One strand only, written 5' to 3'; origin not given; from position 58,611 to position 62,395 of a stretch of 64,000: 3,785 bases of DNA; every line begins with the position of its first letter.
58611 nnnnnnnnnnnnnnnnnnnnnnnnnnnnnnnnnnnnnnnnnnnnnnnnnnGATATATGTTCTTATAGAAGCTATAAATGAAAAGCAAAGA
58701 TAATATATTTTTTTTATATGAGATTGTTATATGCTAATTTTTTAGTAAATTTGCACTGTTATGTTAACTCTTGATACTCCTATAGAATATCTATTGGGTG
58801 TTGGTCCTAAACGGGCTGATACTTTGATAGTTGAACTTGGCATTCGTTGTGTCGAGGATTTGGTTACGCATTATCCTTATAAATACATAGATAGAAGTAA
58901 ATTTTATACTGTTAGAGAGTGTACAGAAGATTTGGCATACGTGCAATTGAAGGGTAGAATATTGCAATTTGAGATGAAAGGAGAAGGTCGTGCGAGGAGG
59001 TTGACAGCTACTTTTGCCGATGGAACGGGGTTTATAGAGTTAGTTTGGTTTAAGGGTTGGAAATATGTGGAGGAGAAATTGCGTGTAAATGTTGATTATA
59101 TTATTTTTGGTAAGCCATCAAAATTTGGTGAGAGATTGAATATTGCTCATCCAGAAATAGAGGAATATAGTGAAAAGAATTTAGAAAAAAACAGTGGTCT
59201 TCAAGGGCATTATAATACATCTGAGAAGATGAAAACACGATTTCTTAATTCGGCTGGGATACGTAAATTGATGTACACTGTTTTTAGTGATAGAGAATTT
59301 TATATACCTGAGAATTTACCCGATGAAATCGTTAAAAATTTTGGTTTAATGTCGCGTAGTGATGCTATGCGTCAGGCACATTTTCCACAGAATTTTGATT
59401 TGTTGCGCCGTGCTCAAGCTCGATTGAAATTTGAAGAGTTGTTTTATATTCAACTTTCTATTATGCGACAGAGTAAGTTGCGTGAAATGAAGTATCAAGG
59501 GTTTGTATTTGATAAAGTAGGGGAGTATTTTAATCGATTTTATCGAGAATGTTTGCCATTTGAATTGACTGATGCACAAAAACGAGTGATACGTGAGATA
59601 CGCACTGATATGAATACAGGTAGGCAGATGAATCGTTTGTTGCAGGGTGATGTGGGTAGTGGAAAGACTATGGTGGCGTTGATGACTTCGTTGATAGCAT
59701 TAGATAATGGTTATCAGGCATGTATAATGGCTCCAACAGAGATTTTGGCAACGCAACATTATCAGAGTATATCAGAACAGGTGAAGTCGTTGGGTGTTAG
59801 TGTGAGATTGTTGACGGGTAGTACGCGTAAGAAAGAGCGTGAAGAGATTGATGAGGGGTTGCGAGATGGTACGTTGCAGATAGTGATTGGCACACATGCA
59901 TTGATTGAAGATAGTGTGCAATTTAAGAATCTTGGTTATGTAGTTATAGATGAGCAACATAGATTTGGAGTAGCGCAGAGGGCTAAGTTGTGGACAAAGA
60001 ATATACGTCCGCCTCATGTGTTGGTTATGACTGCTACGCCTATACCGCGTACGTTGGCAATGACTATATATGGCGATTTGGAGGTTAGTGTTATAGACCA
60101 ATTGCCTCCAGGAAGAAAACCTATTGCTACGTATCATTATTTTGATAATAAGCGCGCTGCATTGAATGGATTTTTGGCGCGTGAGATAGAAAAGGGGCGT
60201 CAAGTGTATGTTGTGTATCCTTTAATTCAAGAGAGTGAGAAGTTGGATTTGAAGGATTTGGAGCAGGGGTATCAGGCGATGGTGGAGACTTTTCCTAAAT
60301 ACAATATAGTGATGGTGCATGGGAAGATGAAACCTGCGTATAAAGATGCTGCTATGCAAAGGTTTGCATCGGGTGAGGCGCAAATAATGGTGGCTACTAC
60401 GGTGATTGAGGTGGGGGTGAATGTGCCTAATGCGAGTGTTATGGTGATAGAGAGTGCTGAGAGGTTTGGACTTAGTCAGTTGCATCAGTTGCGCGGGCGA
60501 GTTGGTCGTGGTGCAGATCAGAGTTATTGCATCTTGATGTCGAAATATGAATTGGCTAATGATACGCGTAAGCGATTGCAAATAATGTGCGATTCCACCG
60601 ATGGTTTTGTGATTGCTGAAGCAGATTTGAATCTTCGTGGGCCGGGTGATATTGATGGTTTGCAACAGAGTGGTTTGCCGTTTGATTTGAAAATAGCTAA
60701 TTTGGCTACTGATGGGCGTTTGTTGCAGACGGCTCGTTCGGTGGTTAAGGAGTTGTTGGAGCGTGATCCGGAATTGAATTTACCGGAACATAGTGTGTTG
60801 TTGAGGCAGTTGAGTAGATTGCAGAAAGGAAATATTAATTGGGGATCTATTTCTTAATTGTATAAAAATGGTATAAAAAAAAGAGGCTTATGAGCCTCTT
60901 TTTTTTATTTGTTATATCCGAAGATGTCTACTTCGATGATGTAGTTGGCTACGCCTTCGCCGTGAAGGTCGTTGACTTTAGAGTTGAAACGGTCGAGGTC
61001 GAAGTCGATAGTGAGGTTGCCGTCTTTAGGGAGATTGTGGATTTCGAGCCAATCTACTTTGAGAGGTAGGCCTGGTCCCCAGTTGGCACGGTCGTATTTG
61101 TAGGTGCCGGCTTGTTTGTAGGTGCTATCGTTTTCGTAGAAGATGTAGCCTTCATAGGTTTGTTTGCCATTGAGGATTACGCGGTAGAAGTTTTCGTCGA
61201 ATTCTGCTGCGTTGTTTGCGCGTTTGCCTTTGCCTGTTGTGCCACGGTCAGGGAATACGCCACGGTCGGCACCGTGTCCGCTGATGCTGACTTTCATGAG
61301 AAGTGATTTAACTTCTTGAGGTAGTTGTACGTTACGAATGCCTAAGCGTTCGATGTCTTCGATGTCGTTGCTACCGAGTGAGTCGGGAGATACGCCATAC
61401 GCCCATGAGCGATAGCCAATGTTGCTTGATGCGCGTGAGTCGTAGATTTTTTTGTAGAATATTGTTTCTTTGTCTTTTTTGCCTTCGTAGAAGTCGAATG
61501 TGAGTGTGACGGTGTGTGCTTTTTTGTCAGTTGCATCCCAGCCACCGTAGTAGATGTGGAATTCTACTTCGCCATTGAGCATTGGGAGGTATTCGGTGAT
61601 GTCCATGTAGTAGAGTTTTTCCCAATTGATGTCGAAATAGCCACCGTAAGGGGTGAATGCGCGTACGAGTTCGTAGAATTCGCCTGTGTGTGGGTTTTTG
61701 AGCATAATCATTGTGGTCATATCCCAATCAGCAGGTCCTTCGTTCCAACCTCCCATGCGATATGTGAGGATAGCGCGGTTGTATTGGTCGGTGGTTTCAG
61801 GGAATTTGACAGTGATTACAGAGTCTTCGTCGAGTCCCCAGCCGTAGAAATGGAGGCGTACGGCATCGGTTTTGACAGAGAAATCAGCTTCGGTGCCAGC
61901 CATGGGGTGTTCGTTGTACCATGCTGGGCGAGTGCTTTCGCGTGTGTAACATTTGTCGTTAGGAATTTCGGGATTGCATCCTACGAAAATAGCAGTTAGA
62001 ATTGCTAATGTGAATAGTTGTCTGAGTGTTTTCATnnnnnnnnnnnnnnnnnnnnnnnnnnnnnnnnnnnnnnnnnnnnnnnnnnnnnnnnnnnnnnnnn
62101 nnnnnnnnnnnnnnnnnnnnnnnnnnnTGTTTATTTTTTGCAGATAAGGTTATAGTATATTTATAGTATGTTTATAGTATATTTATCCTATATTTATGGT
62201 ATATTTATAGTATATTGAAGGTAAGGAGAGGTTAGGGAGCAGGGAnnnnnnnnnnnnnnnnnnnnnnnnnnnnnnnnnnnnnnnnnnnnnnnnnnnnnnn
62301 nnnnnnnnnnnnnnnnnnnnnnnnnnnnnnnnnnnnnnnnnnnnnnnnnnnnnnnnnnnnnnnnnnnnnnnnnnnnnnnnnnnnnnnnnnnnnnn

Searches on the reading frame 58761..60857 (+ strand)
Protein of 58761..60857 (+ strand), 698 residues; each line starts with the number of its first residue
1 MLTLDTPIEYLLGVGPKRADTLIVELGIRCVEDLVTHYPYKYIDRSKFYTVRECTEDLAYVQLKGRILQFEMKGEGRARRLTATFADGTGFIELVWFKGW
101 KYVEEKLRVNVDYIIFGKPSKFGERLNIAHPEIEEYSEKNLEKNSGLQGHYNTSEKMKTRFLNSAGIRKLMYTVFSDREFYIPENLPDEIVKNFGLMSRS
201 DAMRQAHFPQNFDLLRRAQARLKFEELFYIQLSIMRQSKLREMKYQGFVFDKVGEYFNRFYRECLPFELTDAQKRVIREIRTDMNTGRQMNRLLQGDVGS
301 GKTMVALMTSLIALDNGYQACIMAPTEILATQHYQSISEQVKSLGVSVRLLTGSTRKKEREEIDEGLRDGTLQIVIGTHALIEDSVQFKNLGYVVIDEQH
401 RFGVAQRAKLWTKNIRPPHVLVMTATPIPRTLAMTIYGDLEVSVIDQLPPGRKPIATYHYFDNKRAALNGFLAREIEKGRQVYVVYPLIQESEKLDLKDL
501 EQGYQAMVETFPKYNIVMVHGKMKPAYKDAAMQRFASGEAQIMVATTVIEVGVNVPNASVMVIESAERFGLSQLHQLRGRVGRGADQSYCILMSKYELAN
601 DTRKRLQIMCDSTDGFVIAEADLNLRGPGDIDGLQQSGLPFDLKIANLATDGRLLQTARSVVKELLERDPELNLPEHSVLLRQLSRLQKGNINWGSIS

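Call 21: search_protein_families(library=pfam, proteins=[window:58761-60857:+])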
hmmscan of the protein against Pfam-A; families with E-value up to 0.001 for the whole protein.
window:58761-60857:+ (698 aa): 11 families
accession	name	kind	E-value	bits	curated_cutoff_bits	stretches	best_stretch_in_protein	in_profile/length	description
PF19833.4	RecG_dom3_C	-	1.6e-33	115.1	26.8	1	613-698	2-87/87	ATP-dependent DNA helicase RecG, domain 3, C-terminal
PF00270.35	DEAD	-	8.1e-28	97.7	26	1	270-433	1-165/167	DEAD/DEAH box helicase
PF00271.37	Helicase_C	-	2.2e-25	89.5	23.5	2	465-583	3-108/110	Helicase conserved C-terminal domain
PF17191.10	RecG_wedge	-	5.4e-19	68.8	23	1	7-139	1-131/162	RecG wedge domain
PF04851.21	ResIII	-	7.2e-13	49.2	22.5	1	267-427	2-162/164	Type III restriction enzyme, res subunit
PF01336.31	tRNA_anti-codon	-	2.6e-08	34.1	27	1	61-135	1-74/75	OB-fold nucleic acid binding domain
PF00176.29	SNF2-rel_dom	-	1.1e-07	31.7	24.9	1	288-432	16-168/290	SNF2-related domain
PF22590.2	Cas3-like_C_2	-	2.5e-05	24.9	27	0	502-584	17-104/106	CRISPR-associated nuclease/helicase Cas3, C-terminal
PF22527.2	DEXQc_Suv3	-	3.3e-05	23.9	27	1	288-415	9-118/154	DEXQ-box helicase domain of Suv3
PF13604.12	AAA_30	-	0.00039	20.7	27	0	269-411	2-109/191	AAA domain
PF07517.20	SecA_DEAD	-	0.00096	18.9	24.6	0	297-362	98-163/290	SecA DEAD-like domain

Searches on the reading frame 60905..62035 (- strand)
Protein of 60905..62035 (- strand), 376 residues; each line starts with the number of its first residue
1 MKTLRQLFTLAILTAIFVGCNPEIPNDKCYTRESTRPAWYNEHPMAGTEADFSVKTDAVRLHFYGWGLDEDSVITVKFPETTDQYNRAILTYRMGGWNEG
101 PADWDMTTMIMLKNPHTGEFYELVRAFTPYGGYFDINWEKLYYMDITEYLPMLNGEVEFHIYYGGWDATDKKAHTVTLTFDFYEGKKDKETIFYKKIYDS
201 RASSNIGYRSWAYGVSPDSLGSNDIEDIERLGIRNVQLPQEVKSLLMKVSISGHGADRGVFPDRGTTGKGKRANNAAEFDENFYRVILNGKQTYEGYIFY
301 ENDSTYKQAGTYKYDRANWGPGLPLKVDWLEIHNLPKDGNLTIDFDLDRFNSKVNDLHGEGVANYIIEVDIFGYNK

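Call 21: search_protein_families(library=pfam, proteins=[window:60905-62035:-])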
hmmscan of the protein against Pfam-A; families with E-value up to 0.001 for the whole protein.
window:60905-62035:- (376 aa): 1 family
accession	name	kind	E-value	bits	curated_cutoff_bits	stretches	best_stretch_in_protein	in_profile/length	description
PF09113.15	N-glycanase_C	-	0.00035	20.8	25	0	266-345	30-118/140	Peptide-N-glycosidase F, C terminal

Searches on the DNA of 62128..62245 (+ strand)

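Call 68: search_dna_similar(query=window:62128-62245:+, collection=plasmids, mode=distant, max_evalue=0.01, max_rows=10)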
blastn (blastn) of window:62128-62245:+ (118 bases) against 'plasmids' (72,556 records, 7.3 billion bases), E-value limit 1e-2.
No match.

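Call 69: search_dna_similar(query=window:62128-62245:+, collection=phages, mode=distant, max_evalue=0.01, max_rows=10)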
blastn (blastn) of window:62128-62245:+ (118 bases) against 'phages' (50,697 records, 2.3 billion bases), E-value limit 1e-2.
No match.
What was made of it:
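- On Plasmid or phage replicon iterons: No blastn match in the plasmid or phage collections (calls 68, 69).
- Closest known: Iteron-type protein-binding arrays with 11-bp phasing: parC of plasmid R1. Different: It has no match in plasmid or phage collections (calls 68, 69).
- Tried and rejected: Plasmid and phage collections. blastn found no match (calls 68, 69).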
